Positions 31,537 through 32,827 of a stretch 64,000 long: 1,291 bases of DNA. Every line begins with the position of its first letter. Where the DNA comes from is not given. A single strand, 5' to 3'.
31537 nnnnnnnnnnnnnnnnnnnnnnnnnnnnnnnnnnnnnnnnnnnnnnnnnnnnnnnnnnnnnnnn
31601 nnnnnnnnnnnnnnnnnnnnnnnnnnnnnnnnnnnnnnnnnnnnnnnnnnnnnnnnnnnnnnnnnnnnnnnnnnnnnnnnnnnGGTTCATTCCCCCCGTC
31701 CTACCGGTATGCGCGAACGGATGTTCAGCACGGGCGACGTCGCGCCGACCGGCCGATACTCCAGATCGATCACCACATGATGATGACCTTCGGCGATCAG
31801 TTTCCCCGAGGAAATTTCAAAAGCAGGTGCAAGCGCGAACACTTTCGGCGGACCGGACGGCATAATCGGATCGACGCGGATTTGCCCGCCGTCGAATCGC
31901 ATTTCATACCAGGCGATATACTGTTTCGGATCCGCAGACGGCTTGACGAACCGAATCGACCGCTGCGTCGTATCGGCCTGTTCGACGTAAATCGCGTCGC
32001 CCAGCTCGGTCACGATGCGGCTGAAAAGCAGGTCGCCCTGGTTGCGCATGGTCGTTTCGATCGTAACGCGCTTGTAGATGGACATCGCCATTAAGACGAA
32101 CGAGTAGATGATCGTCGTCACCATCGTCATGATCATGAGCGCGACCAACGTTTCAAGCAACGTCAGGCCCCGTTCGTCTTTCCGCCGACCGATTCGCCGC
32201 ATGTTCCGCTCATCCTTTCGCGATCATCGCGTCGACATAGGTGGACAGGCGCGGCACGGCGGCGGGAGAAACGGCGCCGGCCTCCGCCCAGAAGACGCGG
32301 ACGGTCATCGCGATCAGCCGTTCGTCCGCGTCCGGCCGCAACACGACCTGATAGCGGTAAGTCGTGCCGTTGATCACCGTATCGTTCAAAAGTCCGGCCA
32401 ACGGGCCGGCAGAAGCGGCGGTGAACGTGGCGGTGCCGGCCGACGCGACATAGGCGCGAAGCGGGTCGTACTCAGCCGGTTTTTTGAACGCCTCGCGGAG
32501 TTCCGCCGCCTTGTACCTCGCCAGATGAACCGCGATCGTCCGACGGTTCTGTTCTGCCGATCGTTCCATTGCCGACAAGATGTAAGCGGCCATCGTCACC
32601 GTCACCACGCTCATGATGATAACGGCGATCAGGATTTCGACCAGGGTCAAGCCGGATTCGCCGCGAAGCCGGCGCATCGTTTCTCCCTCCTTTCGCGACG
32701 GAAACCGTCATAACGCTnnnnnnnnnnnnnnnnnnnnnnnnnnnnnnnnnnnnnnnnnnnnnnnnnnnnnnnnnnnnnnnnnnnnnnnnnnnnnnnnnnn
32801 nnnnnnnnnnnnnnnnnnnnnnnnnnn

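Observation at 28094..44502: Complete retractile type IV pilus operon with a non-canonical accessory gene set in a spore-forming Bacillales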

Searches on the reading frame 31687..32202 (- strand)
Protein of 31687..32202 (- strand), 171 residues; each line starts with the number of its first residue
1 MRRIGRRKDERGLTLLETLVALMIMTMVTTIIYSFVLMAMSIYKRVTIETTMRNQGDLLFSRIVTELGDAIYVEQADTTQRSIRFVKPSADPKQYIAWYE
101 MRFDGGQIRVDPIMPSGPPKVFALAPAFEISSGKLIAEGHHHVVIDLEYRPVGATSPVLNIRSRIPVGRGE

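Call 5: search_protein_families(library=pfam, max_evalue=0.01, proteins=[window:31687-32202:-])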
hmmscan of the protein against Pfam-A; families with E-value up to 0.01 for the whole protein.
window:31687-32202:- (171 aa): 1 family
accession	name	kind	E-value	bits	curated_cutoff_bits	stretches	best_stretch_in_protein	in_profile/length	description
PF07963.17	N_methyl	-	4.4e-06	26.5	21.2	1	7-33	1-27/27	Prokaryotic N-terminal methylation motif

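Call 7: search_protein_families(library=ncbifam, max_evalue=0.01, proteins=[window:31687-32202:-])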
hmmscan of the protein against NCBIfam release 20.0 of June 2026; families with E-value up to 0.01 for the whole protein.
window:31687-32202:- (171 aa): 4 families
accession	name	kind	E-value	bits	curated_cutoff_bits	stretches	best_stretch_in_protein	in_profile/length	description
NF038304.1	EPS_HpsC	equivalog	0.00022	20.9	200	1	4-83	14-92/318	hormogonium polysaccharide secretion pseudopilin HpsC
TIGR02532.1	IV_pilin_GFxxxE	domain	0.0019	18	16.3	1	11-33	2-24/24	prepilin-type N-terminal cleavage/methylation domain-containing protein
NF041013.1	T4P_ComGE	equivalog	0.0038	17.3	49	1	11-32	4-25/83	competence type IV pilus minor pilin ComGE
NF041002.1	pilin_ComGF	equivalog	0.0052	17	80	1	10-46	1-37/139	competence type IV pilus minor pilin ComGF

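Call 80: search_solved_structures(query=A5, max_evalue=1)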
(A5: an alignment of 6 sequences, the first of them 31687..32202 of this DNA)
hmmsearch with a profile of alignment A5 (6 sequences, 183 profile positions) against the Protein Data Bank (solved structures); distinct sequences matched with E-value up to 1: 3.
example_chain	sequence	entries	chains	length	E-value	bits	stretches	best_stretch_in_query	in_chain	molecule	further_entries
9egp_A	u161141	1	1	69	0.015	18.4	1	5-31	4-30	Geopilin domain 1 protein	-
7tgg_A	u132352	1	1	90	0.022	17.8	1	4-31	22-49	Geopilin domain 1 protein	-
7dg5_A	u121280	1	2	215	0.16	15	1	60-110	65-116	Structural maintenance of chromosomes protein 1A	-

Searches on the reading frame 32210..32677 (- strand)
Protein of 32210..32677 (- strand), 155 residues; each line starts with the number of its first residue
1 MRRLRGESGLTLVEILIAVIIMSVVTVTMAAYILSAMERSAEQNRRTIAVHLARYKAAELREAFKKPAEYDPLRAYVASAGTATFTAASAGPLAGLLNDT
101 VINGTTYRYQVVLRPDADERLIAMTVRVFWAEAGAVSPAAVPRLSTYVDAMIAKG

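Call 5: search_protein_families(library=pfam, max_evalue=0.01, proteins=[window:32210-32677:-])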
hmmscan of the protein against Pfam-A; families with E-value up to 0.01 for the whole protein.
window:32210-32677:- (155 aa): 1 family
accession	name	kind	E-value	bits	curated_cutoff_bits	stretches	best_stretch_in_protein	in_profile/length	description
PF07963.17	N_methyl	-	0.00026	20.9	21.2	1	5-28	2-25/27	Prokaryotic N-terminal methylation motif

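Call 6: search_protein_families(library=ncbifam, max_evalue=0.01, proteins=[window:32210-32677:-])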
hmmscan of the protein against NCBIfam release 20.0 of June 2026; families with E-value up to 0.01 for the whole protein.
window:32210-32677:- (155 aa): 6 families
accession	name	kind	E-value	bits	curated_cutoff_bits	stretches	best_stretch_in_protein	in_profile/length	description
TIGR02523.1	type_IV_pilV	equivalog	1.8e-06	28.5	52.2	1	8-54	2-48/139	type IV pilus modification protein PilV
TIGR01707.1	gspI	equivalog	0.00042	20.8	44.35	1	9-59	1-51/101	type II secretion system minor pseudopilin GspI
NF007848.0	PRK10557.1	equivalog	0.00063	19.1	120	1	7-51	10-53/192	prepilin peptidase-dependent protein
NF007660.0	PRK10332.1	equivalog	0.0053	17.3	86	1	4-86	5-85/107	prepilin-type N-terminal cleavage/methylation domain-containing protein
TIGR02532.1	IV_pilin_GFxxxE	domain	0.0064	16.3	16.3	0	8-27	2-21/24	prepilin-type N-terminal cleavage/methylation domain-containing protein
NF038304.1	EPS_HpsC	equivalog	0.0067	16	200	0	5-41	18-54/318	hormogonium polysaccharide secretion pseudopilin HpsC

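Call 79: search_solved_structures(query=A4, max_evalue=1)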
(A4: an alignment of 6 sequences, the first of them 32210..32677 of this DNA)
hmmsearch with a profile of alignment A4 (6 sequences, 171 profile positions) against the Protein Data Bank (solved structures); distinct sequences matched with E-value up to 1: 11.
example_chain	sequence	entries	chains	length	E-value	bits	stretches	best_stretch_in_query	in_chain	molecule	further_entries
9egp_A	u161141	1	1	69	0.00031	24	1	1-47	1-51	Geopilin domain 1 protein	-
7tgg_A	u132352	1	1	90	0.0018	21.6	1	1-42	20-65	Geopilin domain 1 protein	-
9lab_B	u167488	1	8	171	0.082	16.1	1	6-35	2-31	MSHA major pilin subunit MshA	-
6jsj_A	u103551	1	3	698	0.12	15.6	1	64-158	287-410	Dynamin-like GTPase MGM1, mitochondrial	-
3lh4_A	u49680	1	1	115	0.17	15.1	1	62-141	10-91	Secreted cystatin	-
3mwz_A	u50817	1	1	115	0.29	14.3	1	62-142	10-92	sialostatin L2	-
9laa_A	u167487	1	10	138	0.35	14.1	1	3-33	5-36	Type IV pilin protein PilA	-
7kzm_O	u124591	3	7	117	0.46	13.7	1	74-148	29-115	Dynein light chain 9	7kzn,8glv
3jb9_c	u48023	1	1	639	0.56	13.4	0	51-131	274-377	Pre-mRNA-splicing factor cwf19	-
9vzu_A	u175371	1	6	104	0.57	13.4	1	84-138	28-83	Extracellular cystatin-like protease inhibitor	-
6xxd_A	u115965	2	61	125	0.86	12.8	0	11-53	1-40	PilA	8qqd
